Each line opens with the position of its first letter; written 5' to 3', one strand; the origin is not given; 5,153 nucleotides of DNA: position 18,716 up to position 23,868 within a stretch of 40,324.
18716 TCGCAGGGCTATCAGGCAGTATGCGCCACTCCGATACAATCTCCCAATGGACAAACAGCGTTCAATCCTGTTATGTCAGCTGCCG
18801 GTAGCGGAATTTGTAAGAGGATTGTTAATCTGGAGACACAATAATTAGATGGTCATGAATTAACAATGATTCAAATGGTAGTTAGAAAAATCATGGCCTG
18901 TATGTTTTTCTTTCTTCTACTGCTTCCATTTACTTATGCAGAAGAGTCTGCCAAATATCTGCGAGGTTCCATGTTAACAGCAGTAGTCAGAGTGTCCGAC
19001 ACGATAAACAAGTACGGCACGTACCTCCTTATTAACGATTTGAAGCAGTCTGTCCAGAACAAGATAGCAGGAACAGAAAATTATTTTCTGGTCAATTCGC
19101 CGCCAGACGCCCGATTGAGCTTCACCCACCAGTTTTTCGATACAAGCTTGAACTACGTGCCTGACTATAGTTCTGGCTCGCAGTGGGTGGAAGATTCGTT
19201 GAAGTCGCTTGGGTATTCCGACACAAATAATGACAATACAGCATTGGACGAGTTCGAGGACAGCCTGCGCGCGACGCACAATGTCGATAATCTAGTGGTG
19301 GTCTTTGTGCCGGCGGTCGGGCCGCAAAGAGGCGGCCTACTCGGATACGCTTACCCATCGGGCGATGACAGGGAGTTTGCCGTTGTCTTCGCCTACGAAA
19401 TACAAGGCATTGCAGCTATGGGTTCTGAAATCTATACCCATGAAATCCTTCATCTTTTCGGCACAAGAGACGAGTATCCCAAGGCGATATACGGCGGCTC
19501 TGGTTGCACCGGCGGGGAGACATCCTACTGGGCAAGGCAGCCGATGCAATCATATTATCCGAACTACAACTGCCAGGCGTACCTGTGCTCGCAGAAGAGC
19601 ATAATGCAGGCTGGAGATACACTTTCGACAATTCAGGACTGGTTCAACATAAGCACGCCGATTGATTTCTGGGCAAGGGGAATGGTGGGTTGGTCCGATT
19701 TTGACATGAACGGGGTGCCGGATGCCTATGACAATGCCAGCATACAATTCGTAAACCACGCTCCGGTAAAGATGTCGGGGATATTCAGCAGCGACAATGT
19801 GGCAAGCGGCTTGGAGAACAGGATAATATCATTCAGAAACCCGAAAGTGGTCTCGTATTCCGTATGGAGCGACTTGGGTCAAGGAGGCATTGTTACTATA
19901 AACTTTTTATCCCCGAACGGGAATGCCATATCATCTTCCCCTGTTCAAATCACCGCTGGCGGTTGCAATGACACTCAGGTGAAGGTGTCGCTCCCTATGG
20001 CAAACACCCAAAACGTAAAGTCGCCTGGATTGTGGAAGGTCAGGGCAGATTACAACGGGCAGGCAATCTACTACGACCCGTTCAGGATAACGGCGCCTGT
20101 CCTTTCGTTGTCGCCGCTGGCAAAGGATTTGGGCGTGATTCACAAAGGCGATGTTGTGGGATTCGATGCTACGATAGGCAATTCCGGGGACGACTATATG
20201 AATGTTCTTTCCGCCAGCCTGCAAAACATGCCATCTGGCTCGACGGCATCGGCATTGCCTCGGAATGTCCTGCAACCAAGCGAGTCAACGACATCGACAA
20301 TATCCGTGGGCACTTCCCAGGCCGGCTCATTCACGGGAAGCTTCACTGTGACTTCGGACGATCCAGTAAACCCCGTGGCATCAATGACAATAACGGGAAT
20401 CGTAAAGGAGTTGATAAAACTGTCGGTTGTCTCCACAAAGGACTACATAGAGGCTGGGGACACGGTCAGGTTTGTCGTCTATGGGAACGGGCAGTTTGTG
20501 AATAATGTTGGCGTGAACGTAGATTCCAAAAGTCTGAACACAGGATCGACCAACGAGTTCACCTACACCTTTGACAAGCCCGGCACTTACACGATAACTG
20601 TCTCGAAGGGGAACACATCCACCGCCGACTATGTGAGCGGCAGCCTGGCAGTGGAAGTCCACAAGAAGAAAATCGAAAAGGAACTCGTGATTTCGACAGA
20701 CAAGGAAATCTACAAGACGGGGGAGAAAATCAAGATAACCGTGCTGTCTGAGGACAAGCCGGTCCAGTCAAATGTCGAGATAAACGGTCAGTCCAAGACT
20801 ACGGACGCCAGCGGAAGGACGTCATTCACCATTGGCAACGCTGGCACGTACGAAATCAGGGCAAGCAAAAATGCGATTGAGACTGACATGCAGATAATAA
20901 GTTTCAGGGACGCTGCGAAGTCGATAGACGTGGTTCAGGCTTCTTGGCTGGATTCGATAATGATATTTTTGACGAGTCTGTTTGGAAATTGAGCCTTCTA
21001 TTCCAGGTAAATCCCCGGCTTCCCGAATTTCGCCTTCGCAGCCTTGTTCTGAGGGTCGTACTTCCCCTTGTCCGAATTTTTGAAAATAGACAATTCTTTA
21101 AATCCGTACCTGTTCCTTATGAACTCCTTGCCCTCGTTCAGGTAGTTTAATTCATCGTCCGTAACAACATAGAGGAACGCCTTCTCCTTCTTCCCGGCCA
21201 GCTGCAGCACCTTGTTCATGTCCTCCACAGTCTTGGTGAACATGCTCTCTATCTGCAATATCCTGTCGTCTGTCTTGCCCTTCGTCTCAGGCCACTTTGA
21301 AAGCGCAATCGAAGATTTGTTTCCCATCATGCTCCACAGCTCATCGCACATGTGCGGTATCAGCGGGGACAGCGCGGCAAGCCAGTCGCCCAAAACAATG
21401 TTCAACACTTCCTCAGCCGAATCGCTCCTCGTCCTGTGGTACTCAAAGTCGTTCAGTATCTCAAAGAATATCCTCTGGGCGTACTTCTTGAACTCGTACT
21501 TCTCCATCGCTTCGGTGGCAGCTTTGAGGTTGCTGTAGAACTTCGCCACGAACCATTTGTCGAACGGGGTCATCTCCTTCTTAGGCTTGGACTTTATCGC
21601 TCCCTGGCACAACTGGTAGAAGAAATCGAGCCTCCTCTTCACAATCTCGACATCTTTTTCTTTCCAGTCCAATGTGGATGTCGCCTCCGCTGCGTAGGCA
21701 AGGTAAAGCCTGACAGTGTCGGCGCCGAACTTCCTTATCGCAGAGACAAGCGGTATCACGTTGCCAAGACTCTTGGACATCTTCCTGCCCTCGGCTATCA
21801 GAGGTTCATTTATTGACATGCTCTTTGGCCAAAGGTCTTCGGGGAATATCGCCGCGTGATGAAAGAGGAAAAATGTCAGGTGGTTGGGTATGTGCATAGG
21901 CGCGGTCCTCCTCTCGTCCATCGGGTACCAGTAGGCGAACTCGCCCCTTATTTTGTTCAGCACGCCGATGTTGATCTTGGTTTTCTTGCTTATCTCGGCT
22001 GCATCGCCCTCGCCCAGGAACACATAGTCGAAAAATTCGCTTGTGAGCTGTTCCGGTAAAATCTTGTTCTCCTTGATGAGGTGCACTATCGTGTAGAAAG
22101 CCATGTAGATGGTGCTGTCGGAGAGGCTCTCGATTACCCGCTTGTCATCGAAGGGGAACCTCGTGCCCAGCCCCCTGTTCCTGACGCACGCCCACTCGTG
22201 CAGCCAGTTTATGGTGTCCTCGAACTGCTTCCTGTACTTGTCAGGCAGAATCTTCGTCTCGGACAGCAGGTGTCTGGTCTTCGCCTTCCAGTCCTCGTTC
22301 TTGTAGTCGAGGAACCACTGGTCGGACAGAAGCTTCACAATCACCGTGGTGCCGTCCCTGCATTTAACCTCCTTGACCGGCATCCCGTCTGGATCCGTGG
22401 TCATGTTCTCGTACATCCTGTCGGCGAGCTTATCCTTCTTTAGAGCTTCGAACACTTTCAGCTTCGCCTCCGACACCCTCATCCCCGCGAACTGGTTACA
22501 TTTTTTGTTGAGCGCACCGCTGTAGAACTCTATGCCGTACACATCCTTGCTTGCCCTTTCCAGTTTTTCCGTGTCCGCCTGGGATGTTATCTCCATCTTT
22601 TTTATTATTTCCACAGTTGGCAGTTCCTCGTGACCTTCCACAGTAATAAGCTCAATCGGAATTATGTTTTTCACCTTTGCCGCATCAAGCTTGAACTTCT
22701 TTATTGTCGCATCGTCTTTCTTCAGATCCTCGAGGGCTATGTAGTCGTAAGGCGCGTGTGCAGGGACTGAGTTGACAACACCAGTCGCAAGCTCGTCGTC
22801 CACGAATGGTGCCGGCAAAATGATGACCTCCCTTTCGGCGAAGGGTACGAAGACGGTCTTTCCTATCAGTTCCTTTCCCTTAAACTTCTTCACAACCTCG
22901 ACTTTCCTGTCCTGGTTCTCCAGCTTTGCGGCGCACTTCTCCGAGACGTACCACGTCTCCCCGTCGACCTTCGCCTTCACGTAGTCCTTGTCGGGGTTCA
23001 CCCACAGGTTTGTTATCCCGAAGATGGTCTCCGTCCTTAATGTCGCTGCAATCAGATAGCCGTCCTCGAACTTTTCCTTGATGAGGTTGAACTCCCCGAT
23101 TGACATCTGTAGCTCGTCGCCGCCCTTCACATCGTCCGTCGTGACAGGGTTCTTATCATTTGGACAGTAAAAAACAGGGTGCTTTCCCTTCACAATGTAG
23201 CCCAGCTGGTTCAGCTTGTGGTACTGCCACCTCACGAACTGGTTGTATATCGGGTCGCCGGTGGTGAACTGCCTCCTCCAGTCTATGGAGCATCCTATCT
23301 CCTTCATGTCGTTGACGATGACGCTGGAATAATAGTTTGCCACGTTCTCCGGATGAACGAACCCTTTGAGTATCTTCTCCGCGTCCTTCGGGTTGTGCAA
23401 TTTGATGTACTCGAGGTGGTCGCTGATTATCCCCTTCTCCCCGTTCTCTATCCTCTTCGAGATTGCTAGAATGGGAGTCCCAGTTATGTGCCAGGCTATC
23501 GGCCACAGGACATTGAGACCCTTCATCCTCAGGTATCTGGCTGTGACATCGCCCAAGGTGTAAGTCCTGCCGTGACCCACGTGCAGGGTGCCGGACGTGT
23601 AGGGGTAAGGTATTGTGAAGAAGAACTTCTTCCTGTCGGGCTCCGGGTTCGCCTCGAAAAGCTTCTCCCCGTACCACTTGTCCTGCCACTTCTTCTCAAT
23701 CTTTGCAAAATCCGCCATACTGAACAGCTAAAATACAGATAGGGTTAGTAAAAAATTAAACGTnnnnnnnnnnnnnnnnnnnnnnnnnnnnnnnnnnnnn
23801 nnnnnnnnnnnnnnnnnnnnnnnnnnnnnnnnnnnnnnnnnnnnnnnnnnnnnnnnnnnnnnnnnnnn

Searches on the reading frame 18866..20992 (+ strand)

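Call 91: search_protein_families(library=pfam, max_evalue=0.00001, proteins=[window:18866-20992:+])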
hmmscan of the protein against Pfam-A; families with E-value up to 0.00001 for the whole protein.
window:18866-20992:+ (708 aa): 2 families
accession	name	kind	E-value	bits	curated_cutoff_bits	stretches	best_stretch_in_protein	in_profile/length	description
PF01835.25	MG2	-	2.8e-09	37.6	32.8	0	607-642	2-37/96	MG2 domain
PF10670.15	DUF4198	-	6.6e-09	36.6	34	0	606-667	133-206/209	Domain of unknown function (DUF4198)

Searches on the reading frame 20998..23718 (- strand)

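Call 92: search_protein_families(library=pfam, max_evalue=0.00001, proteins=[window:20998-23718:-])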
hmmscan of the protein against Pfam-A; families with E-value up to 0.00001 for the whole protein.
window:20998-23718:- (906 aa): 5 families
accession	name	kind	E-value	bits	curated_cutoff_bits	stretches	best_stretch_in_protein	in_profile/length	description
PF00133.28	tRNA-synt_1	-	1.5e-37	129.8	22.7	2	10-523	1-245/414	tRNA synthetases class I (I, L, M and V)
PF08264.19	Anticodon_1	-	2.6e-23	83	25.1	1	720-843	1-131/148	Anticodon-binding domain of tRNA ligase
PF09334.17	tRNA-synt_1g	-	2.4e-20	73.1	20.1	2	33-85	2-54/391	tRNA synthetases class I (M)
PF01406.26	tRNA-synt_1e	-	2.8e-09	37.2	27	0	640-694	247-300/301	tRNA synthetases class I (C) catalytic domain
PF13603.12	tRNA-synt_1_2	-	4e-06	26.9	25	0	226-326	27-126/185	Leucyl-tRNA synthetase, editing domain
